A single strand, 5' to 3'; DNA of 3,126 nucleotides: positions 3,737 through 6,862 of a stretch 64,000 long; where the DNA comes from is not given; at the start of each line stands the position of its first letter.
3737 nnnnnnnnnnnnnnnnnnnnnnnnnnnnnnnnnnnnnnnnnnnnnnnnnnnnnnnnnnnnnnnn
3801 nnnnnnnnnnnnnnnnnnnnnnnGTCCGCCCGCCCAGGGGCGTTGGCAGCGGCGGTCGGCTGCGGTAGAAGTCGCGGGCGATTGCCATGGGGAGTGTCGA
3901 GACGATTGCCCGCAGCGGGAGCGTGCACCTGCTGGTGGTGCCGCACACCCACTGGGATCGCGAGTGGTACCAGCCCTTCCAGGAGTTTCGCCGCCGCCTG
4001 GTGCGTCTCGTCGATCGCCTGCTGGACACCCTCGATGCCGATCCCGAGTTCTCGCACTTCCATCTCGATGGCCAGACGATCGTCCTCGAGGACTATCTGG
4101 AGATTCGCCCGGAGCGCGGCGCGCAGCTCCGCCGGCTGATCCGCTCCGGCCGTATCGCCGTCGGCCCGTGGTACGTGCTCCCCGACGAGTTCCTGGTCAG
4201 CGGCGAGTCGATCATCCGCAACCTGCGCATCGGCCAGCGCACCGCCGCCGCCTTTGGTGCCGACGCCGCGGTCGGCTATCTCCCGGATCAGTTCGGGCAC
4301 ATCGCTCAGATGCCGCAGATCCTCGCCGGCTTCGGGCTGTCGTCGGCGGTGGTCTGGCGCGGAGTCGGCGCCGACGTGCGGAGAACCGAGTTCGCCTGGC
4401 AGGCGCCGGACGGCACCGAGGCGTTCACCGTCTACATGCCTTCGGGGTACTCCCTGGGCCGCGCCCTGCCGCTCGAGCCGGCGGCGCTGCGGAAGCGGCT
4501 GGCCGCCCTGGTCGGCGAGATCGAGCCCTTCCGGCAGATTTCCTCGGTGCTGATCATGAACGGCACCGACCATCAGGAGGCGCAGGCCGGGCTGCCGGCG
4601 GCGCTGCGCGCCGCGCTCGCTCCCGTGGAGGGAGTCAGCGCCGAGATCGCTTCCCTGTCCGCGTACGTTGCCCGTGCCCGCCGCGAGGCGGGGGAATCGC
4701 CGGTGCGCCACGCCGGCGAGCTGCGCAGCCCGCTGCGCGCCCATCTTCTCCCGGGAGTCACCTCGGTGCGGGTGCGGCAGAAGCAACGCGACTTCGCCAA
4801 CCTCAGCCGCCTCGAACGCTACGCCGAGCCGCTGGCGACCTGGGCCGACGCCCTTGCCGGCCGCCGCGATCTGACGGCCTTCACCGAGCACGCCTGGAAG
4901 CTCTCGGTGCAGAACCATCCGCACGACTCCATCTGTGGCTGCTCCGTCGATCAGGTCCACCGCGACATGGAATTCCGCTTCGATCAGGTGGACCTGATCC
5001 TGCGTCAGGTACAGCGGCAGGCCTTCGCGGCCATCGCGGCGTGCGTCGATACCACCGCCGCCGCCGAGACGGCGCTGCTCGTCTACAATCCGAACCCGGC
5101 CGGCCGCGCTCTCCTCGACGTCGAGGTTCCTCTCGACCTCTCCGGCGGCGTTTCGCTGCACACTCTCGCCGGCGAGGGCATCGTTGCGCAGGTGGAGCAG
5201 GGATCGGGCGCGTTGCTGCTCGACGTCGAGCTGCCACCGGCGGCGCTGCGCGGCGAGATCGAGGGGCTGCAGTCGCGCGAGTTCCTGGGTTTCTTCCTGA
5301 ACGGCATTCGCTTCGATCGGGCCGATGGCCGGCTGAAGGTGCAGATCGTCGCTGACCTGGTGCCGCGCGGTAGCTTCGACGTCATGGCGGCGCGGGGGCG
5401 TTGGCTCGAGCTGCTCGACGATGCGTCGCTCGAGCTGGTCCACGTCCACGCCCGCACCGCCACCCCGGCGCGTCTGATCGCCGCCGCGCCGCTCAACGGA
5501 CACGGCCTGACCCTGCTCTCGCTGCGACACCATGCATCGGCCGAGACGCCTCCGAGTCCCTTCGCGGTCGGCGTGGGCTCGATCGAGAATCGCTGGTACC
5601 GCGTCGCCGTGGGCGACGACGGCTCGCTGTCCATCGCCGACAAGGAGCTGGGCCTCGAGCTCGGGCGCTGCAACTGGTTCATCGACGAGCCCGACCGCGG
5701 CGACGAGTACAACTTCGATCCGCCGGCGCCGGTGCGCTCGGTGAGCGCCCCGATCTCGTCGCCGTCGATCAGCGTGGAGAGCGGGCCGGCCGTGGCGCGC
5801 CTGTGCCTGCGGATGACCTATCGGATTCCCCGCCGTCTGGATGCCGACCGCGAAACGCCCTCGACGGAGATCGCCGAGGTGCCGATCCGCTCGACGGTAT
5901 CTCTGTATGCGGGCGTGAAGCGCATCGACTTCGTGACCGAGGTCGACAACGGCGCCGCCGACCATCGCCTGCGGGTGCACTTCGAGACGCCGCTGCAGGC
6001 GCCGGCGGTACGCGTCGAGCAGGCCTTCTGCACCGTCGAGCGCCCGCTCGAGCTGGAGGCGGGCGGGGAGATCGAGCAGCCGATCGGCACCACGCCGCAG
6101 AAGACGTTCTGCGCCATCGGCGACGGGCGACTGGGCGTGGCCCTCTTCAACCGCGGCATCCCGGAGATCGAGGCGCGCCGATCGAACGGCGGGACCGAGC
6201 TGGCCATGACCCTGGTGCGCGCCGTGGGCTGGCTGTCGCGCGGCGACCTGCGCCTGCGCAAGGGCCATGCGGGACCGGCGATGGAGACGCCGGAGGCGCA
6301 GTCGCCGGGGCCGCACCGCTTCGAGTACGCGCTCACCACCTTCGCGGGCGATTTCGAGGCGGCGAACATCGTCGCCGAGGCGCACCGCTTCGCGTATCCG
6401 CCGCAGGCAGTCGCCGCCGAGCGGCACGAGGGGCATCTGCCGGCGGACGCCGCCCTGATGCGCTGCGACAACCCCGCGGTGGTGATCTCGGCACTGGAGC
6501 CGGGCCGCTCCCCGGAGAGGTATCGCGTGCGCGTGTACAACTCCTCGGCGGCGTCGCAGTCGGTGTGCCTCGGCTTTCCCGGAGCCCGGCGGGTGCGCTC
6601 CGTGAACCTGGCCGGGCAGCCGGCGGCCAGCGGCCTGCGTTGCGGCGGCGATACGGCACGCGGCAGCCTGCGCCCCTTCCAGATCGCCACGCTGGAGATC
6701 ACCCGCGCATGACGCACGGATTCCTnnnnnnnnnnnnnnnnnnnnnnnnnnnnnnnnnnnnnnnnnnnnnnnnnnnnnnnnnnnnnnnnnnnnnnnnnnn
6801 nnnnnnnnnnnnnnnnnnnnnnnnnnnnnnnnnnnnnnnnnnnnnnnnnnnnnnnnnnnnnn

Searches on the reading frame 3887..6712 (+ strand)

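Call 63: search_protein_families(library=pfam, proteins=[window:3887-6712:+], max_evalue=0.001)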
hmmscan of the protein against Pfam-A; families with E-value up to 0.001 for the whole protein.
window:3887-6712:+ (941 aa): 4 families
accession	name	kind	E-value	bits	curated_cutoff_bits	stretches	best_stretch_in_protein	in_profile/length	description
PF01074.27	Glyco_hydro_38N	-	1.3e-38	133.4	25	1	15-234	2-223/270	Glycosyl hydrolases family 38 N-terminal domain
PF07748.19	Glyco_hydro_38C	-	1.1e-17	65.5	25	1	566-781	1-201/206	Glycosyl hydrolases family 38 C-terminal domain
PF09261.16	Alpha-mann_mid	-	1.5e-05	25.4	31.1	1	295-382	10-95/96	Alpha mannosidase middle domain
PF17677.7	Glyco_hydro38C2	-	0.00056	20.4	22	1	865-936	2-72/72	Glycosyl hydrolases family 38 C-terminal beta sandwich domain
